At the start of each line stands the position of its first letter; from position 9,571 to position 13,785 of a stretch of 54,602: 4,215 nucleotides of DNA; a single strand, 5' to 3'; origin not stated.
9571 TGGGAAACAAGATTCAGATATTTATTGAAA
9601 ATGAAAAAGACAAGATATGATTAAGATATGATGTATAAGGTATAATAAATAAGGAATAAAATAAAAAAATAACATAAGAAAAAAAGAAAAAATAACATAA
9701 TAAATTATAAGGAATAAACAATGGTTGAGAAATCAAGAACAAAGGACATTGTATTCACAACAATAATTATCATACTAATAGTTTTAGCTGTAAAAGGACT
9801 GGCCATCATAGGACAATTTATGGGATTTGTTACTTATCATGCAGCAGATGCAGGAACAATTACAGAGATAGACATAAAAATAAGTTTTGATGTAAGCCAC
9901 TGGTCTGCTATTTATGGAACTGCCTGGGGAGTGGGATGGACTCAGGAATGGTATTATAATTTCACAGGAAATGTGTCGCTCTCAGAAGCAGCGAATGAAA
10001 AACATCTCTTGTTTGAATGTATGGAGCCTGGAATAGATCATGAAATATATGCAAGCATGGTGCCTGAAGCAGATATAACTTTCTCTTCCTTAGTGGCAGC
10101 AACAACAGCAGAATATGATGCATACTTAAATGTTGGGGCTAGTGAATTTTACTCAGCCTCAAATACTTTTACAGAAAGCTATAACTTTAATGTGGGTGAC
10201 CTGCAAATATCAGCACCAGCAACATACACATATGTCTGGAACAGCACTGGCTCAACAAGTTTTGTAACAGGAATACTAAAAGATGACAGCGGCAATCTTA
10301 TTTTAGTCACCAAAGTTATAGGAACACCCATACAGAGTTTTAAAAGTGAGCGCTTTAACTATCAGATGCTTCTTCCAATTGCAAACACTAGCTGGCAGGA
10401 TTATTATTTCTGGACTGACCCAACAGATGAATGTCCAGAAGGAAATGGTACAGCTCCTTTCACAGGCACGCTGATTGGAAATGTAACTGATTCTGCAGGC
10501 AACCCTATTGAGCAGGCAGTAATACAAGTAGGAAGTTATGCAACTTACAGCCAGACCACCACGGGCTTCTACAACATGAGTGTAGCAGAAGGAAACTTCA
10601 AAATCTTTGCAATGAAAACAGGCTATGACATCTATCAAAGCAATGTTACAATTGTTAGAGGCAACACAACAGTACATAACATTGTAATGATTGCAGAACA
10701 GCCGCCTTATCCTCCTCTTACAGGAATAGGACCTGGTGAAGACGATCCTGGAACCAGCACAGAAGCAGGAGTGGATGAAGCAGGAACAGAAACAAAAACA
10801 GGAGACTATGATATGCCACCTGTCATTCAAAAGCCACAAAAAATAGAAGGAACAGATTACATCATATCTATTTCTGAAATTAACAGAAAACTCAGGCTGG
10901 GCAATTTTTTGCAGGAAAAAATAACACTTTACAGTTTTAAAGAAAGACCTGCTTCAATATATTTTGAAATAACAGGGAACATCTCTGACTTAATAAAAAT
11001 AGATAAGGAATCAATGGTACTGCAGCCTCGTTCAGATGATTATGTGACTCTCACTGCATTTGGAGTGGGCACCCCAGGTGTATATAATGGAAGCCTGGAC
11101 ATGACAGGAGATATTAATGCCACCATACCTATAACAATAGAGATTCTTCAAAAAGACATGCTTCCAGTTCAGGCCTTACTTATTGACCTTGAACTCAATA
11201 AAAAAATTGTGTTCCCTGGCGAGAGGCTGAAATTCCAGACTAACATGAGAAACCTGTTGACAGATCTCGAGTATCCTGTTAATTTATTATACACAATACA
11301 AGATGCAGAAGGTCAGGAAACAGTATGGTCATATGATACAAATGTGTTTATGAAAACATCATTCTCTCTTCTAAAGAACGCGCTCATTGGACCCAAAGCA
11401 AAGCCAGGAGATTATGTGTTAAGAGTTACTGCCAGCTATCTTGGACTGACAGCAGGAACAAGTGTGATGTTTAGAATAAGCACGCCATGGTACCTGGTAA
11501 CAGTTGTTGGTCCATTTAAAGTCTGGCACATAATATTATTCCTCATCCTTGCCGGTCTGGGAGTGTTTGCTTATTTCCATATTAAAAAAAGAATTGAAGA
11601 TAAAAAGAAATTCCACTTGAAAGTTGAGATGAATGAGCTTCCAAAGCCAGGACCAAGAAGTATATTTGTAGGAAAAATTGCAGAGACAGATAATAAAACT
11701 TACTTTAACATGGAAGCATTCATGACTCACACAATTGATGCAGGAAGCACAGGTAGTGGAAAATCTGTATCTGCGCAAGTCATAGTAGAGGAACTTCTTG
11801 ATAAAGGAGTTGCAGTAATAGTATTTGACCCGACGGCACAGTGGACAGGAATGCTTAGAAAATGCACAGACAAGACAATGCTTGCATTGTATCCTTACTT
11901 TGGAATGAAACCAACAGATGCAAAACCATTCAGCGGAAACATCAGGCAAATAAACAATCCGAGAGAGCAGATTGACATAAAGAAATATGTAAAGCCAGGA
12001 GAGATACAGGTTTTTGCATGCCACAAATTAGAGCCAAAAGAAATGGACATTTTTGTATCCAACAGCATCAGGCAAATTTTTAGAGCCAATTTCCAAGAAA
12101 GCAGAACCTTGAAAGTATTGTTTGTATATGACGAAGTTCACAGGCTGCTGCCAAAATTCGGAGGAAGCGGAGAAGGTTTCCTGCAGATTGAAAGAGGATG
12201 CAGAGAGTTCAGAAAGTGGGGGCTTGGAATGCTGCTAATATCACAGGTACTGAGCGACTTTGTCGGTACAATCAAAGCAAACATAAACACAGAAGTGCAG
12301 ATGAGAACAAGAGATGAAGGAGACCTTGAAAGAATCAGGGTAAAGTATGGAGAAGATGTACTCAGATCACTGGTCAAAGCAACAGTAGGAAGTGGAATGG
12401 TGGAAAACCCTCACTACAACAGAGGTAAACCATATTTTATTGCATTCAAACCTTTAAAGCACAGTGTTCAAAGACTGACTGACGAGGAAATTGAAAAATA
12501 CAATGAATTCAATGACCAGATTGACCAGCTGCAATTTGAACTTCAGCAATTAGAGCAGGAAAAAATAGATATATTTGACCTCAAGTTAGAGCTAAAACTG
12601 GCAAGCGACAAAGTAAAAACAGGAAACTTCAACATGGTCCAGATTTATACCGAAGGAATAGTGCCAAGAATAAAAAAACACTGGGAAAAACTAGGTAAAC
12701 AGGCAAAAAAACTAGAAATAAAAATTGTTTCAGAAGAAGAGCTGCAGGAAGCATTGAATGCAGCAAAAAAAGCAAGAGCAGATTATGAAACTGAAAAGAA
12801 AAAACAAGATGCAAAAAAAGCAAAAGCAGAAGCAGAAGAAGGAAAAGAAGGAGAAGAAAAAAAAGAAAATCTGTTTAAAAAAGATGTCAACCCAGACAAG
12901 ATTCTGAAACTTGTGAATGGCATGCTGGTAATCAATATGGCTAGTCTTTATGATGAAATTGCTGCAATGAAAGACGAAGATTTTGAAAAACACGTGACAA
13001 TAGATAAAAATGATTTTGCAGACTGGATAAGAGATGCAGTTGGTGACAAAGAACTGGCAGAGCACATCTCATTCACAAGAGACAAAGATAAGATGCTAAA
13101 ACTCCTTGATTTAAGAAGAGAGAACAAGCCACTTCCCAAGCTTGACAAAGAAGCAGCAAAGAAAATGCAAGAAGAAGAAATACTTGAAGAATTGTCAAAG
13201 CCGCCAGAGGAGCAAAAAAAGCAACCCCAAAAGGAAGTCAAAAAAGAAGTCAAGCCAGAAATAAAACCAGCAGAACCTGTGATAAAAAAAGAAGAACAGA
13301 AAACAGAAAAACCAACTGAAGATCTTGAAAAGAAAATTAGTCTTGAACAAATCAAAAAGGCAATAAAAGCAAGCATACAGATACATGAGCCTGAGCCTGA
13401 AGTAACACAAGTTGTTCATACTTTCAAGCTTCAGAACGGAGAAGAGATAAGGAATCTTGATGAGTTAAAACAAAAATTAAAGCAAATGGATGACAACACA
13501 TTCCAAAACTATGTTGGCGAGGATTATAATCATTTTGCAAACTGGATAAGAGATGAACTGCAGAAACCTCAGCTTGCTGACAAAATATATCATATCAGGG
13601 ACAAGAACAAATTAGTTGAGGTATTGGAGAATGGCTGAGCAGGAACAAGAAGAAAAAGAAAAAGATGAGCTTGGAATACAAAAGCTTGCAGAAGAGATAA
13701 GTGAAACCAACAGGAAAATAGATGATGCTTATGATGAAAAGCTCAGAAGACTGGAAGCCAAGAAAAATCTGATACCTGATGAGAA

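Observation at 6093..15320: Candidate undescribed envelope-spanning system: RHH-RHH, bitopic Ig/PKD surface protein, membrane-embedded HerA/FtsK-class ATPase with a large ectodomain, and two coiled-coil proteins in one coupled operon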

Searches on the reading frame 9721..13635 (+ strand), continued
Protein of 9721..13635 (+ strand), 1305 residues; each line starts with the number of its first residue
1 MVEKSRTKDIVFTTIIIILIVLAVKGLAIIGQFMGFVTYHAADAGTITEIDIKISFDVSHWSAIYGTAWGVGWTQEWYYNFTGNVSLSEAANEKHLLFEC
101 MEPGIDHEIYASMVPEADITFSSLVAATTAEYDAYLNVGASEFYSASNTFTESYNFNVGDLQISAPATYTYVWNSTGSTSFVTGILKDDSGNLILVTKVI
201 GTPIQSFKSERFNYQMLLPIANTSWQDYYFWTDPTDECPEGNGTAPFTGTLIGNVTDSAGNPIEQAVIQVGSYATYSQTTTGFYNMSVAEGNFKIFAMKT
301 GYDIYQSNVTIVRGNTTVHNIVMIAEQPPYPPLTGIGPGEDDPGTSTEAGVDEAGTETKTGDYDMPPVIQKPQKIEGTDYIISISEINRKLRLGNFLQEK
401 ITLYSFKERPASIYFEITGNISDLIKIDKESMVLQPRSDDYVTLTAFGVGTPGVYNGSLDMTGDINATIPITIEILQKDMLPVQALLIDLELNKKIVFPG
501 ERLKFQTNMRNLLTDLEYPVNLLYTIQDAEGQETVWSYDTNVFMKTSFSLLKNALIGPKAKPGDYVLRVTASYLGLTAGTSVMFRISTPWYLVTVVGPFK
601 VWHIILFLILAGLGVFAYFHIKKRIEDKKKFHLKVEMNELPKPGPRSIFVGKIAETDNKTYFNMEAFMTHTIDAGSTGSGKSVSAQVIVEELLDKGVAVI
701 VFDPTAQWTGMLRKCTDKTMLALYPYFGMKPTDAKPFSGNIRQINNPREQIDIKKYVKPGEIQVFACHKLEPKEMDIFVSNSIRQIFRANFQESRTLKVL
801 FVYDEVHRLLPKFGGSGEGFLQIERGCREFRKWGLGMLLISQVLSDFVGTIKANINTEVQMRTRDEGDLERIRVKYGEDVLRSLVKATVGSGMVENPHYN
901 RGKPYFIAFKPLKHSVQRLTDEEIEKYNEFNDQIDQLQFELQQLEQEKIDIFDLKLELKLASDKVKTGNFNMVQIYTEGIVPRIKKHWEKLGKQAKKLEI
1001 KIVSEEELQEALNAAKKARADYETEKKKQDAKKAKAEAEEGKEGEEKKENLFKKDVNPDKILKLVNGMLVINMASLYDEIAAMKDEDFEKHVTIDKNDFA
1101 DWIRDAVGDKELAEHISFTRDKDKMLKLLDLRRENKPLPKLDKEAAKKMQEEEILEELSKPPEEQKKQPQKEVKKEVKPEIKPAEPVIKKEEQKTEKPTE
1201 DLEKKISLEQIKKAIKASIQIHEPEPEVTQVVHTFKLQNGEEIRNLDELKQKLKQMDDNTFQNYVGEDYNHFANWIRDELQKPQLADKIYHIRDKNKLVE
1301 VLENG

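Call 17: find_related_loci(query=A1, collection=genome_contigs, flank=8000)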
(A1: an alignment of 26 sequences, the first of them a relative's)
Query A1 (1305 aa) in genome_contigs; peptide patterns used: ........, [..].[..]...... (x = any residue, [..] = any of these).
599 stretches matched a pattern (row limit reached: there are more); 513 encode a relative of the query (tblastn E <= 1e-3); the best 80 are kept; 80 distinct loci.
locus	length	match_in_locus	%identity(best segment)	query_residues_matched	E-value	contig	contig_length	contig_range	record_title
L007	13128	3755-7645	70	1-1305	0e+0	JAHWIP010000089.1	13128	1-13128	MAG: Candidatus Woesearchaeota archaeon isolate YT2_088 k127_72615413, whole genome shotgun sequence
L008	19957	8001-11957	71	5-1305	0e+0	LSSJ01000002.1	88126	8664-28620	MAG: Euryarchaeota archaeon SM23-78 WORSMTZ_1081, whole genome shotgun sequence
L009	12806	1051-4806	69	1-1305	0e+0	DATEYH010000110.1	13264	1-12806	MAG TPA_asm: Candidatus Nanoarchaeia archaeon isolate SMAG_U8440 k141_295953, whole genome shotgun sequence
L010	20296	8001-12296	69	1-1305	0e+0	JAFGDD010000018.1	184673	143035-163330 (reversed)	MAG: Candidatus Woesearchaeota archaeon isolate Zod_Metabat.1155 k87_9266120, whole genome shotgun sequence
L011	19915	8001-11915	63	1-1303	0e+0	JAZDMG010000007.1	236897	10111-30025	MAG: archaeon isolate MEGAHIT-group-0.639 k141_3390952, whole genome shotgun sequence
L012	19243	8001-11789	68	1-1305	0e+0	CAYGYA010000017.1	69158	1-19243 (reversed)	MAG TPA_asm: uncultured Methanosarcinales archaeon isolate ERP119294_co2_539 genome assembly, contig: k141_4940045, whol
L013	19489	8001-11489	67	1-1166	0e+0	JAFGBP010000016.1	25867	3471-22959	MAG: Candidatus Woesearchaeota archaeon isolate Zod_Metabat.1039 k87_3170321, whole genome shotgun sequence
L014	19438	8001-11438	67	1-1303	0e+0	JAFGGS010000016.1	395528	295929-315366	MAG: Candidatus Woesearchaeota archaeon isolate Zod_Metabat.140 k87_10007506, whole genome shotgun sequence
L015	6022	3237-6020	75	1-928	0e+0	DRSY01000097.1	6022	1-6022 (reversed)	MAG TPA_asm: Candidatus Woesearchaeota archaeon isolate HyVt-71 Ga0136651_10007386, whole genome shotgun sequence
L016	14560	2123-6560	53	6-1304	0e+0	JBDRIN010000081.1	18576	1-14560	MAG: archaeon isolate MEGAHIT-group-1.588 k141_8403026, whole genome shotgun sequence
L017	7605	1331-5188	51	3-1302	0e+0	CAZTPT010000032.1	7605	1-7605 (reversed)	MAG TPA_asm: uncultured Methanosarcinales archaeon isolate SRP216583_co2_73 genome assembly, contig: NODE_8336_length_76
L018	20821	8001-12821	48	6-1305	0e+0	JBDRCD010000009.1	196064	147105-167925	MAG: archaeon isolate MEGAHIT-group-1.168 k141_3671636, whole genome shotgun sequence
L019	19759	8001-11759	50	3-1302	0e+0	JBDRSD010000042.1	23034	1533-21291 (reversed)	MAG: Nanoarchaeota archaeon isolate MEGAHIT-group-3.127 k141_260858, whole genome shotgun sequence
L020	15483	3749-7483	49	16-1302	0e+0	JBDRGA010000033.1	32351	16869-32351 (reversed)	MAG: Candidatus Woesearchaeota archaeon isolate MEGAHIT-group-1.404 k141_2271801, whole genome shotgun sequence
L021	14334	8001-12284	52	4-1302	0e+0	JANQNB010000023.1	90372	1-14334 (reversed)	MAG: Candidatus Nanoarchaeia archaeon isolate PL23a_bin.69 k99_6748474, whole genome shotgun sequence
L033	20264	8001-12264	45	6-1305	0e+0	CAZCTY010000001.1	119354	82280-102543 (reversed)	MAG TPA_asm: uncultured Methanosarcinales archaeon isolate binchicken_co32_391 genome assembly, contig: NODE_59_length_1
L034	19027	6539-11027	50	8-1302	0e+0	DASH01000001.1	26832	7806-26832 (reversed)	MAG TPA_asm: Candidatus Woesearchaeota archaeon UBA153 UBA153_contig_109447, whole genome shotgun sequence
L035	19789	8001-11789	48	10-1305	0e+0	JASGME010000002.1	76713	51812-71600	MAG: Candidatus Woesearchaeota archaeon isolate DJKA123_ANT-F21_bin.33 scaffold_45, whole genome shotgun sequence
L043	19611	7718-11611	47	28-1305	0e+0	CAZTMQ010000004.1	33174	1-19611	MAG TPA_asm: uncultured Methanosarcinales archaeon isolate binchicken_co27_466 genome assembly, contig: NODE_2295_length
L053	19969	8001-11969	50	14-1305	0e+0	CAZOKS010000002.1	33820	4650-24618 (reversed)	MAG TPA_asm: uncultured Methanosarcinales archaeon isolate binchicken_co256_1010 genome assembly, contig: NODE_1936_leng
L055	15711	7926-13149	44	26-1305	0e+0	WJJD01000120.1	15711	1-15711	MAG: Candidatus Woesearchaeota archaeon isolate Bin_274 k141_2583065, whole genome shotgun sequence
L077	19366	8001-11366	39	3-1050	0e+0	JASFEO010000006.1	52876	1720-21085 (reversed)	MAG: Candidatus Pacearchaeota archaeon isolate D0606M12metaG_Bin_371 D0606M12metaG_FD_scaffold_52_c1, whole genome shotg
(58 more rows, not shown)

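Call 73: search_protein_families(library=pfam, proteins=[L021:12342-13190:+, L034:10788-11624:+, L033:12025-13014:+, L016:5937-7193:+, L003:13505-13795:+], max_evalue=0.1)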
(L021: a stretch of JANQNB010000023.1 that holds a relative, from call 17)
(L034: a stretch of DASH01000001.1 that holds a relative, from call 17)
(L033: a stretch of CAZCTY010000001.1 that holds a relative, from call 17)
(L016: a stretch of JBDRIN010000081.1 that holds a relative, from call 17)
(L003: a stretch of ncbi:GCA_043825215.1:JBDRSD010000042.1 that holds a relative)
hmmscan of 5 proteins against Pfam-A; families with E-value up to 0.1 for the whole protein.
L021:12342-13190:+ (283 aa): 5 families
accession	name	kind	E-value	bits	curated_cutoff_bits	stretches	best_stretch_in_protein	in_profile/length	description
PF19027.5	DUF5752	-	0.0017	18.2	23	1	15-76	128-195/208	Family of unknown function (DUF5752)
PF00435.27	Spectrin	-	0.0032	18.4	29.9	1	137-192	47-101/105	Spectrin repeat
PF13837.12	Myb_DNA-bind_4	-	0.0052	17.6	27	1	141-191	27-77/89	Myb/SANT-like DNA-binding domain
PF24915.1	Spectrin_SESTD1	-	0.0057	17.5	27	1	145-231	12-96/110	SESTD1-like, spectrin repeat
PF25101.1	Spectrin_7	-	0.011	16.5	27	1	144-196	4-52/99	Animal spectrin repeats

L034:10788-11624:+ (279 aa): 3 families
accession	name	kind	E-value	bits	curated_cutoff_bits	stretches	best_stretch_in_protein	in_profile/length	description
PF12592.13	ATPase_RavA_C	-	0.00045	20.6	27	1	35-67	7-39/55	ATPase, RavA, C-terminal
PF13837.12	Myb_DNA-bind_4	-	0.0097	16.7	27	1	158-204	27-73/89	Myb/SANT-like DNA-binding domain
PF19027.5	DUF5752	-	0.017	14.9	23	1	14-69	127-188/208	Family of unknown function (DUF5752)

L033:12025-13014:+ (330 aa): 2 families
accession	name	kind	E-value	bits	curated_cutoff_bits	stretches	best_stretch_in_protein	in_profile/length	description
PF19027.5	DUF5752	-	0.014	15.2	23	1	10-67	128-187/208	Family of unknown function (DUF5752)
PF00435.27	Spectrin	-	0.015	16.2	29.9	1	194-252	44-101/105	Spectrin repeat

L016:5937-7193:+ (419 aa): 3 families
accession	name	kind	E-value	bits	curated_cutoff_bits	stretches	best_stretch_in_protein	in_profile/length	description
PF00571.33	CBS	-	2.1e-26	92.4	24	2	355-408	1-55/57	CBS domain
PF19027.5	DUF5752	-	0.00012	21.9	23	1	42-69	53-80/208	Family of unknown function (DUF5752)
PF05066.19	HARE-HTH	-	0.00086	20.1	25.9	0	92-117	4-29/71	HB1, ASXL, restriction endonuclease HTH domain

L003:13505-13795:+ (97 aa): 2 families
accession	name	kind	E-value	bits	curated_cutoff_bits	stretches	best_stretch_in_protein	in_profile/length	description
PF08641.17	Mis14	-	0.017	16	24.9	0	6-29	38-61/133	Kinetochore protein Mis14 like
PF02255.21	PTS_IIA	-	0.027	15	27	1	55-90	24-59/94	PTS system, Lactose/Cellobiose specific IIA subunit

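Call 85: search_protein_families(library=padloc, proteins=[window:9721-13635:+], max_evalue=0.01)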
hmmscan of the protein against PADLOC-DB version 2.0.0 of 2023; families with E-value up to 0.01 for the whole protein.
window:9721-13635:+ (1305 aa): 10 families
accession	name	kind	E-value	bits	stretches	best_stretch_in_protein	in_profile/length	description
PDLC04140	mad8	-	7e-15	53.3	1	648-893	4-285/314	mads_8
PDLC04105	HerA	-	2.3e-13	47.6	2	775-875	394-500/576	-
PDLC01055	HerA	-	4.6e-07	27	1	749-910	371-525/532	Type III coevolved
PDLC04103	HerA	-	7.6e-06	22.5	1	667-711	171-215/579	-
PDLC04100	HerA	-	2.9e-05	20.9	1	794-873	436-518/580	-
PDLC02185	HerA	-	9.6e-05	19.3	1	795-874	443-525/585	-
PDLC04104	HerA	-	0.0006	16.7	1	799-869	221-295/379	-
PDLC04106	HerA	-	0.00074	16.1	0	801-873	514-591/667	-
PDLC04107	HerA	-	0.0053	13.8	0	655-708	155-210/306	-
PDLC04099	HerA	-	0.0054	14.1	0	666-706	167-208/214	-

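Call 86: search_protein_families(library=phrogs, proteins=[window:9721-13635:+], max_evalue=0.001)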
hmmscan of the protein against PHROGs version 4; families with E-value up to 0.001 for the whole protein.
window:9721-13635:+ (1305 aa): 1 family
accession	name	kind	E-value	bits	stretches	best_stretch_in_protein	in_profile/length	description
phrog_2666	-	head and packaging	2.1e-07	31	1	668-936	321-524/555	terminase large subunit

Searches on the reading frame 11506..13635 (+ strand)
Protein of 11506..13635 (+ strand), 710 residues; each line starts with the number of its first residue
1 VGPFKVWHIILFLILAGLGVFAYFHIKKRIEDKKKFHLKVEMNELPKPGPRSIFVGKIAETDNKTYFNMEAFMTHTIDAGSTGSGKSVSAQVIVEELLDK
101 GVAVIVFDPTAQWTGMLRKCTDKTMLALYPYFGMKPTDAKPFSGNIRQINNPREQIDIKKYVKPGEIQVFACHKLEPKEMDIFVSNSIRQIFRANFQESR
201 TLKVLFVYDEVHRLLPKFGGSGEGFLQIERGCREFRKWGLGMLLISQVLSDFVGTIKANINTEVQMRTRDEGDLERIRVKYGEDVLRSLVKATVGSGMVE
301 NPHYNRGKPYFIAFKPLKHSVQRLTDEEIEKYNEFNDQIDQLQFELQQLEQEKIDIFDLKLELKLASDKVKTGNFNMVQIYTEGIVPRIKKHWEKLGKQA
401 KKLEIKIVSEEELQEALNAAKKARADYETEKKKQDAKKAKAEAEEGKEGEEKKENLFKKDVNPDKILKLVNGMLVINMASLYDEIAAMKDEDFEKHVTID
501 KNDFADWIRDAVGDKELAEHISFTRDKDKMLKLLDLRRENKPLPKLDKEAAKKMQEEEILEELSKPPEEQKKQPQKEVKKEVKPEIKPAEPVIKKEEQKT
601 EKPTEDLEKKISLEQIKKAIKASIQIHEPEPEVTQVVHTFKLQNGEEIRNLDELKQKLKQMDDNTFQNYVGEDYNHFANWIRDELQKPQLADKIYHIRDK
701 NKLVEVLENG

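Call 36: predict_structure(alignment_id=A3)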
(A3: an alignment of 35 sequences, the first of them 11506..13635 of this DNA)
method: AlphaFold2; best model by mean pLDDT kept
length: 710 residues; sequences in the alignment: 35
mean_pLDDT: 79.9   pTM: 0.63
mean pLDDT of the five models: 79.9, 77.7, 77.2, 76.2, 76.0
residues with pLDDT >= 90: 325; 70-90: 231; 50-70: 67; < 50: 87
segments of 3 or more residues with pLDDT < 50: 80-83, 441-454, 565-612, 619-636
pLDDT, mean of each block of 10 residues (from residue 1): 72 94 84 62 87 89 88 66 67 95 95 94 93 94 94 91 96 91 92 89 93 83 86 86 81 66 77 75 77 77 85 93 93 94 96 95 94 92 96 95 88 83 80 69 40 61 76 79 87 89 93 90 91 88 75 59 45 31 32 30 29 48 33 53 92 95 95 95 93 95 91
secondary structure, 60 per line:
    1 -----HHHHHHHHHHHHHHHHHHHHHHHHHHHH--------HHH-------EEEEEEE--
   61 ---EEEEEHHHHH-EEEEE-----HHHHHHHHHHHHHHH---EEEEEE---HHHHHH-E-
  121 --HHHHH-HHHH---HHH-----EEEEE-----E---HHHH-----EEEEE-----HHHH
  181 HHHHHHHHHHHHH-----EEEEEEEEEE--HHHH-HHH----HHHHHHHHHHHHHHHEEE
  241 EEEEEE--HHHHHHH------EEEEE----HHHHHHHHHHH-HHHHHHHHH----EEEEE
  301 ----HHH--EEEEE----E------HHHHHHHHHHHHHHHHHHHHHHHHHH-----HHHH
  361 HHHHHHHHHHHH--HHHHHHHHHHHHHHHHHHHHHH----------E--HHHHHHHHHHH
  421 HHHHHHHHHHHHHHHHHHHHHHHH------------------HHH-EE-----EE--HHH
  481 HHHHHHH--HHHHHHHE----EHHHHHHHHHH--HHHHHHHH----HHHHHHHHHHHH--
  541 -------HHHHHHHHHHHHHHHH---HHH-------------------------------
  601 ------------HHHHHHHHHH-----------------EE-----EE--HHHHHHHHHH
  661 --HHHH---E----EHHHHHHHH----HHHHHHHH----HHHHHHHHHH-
elements in order (helices of 4 or more, strands of 3 or more residues): H6-33 E52-58 E64-68 H69-73 E75-79 H85-99 E103-108 H112-117 H123-127 H129-132 E144-148 H158-161 E167-171 H177-193 E199-208 H211-214 H223-237 E238-246 H249-255 E262-266 H271-281 H283-291 E296-300 E310-314 H326-351 H357-372 H375-396 H410-444 H478-487 H490-496 H503-512 H515-522 H527-538 H548-563 H613-622 H651-660 H663-666 H676-683 H688-695 H700-709

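Call 41: fold_search(model_id=the predicted structure, library=pdb)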
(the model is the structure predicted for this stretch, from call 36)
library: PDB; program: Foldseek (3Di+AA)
matches with E <= 10: 1209; with E <= 0.001: 148
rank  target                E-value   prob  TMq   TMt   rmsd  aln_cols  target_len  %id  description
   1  4d2i_A                3.1e-10  1.00  0.30  0.44   5.2       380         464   15  Crystal structure of the HerA hexameric DNA translocase from Sulfolobus solfataricus bound to AMP-PNP (released 2014-12-03)
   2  4d2i_B                5.3e-10  1.00  0.28  0.42  13.4       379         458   16  Crystal structure of the HerA hexameric DNA translocase from Sulfolobus solfataricus bound to AMP-PNP (released 2014-12-03)
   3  9x1l_A                5.1e-09  1.00  0.28  0.34   8.4       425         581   14  The cryo-EM structure of HerA-NurA complex with AMPPNP from Thermococcus kodakarensis (released 2026-02-04)
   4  8woc_A                5.7e-09  1.00  0.27  0.52   5.7       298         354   17  Cryo-EM structure of SIR2/HerA complex (released 2024-09-11)
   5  9x1m_A                8.3e-09  1.00  0.28  0.34   6.2       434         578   14  The cryo-EM structure of HerA-NurA complex with AMPPNP and dsDNA from Thermococcus kodakarensis (released 2026-02-04)
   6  8xau_A                1.0e-08  1.00  0.28  0.35  19.1       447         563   14  Cryo-EM structure of HerA (released 2024-06-05)
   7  8xav_A                1.4e-08  1.00  0.28  0.34  18.8       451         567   14  Cryo-EM structure of an anti-phage defense complex (released 2024-06-05)
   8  8wiv_D                1.6e-08  1.00  0.28  0.33  15.9       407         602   15  Cryo-EM structure of a bacterial protein (released 2024-09-11)
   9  8xau_F                1.9e-08  1.00  0.27  0.36  18.0       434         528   14  Cryo-EM structure of HerA (released 2024-06-05)
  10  8xau_E                4.4e-08  1.00  0.28  0.36  18.6       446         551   13  Cryo-EM structure of HerA (released 2024-06-05)
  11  8wj3_N                4.9e-08  1.00  0.27  0.35  17.9       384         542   16  Cryo-EM structure of a bacterial protein (released 2024-09-11)
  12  8uae_R                6.7e-08  1.00  0.26  0.34  19.3       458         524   12  E. coli Sir2_HerA complex (12:6) with ATPgamaS (released 2023-12-27)
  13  8wod_D                9.3e-08  1.00  0.29  0.40  15.8       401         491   17  Cryo-EM structure of SIR2/HerA complex (released 2024-09-11)
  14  8wod_O                9.3e-08  1.00  0.27  0.34  18.4       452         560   13  Cryo-EM structure of SIR2/HerA complex (released 2024-09-11)
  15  7f6d_A                1.1e-07  1.00  0.31  0.41   7.2       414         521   13  Reconstruction of the HerA-NurA complex from Deinococcus radiodurans (released 2022-06-29)
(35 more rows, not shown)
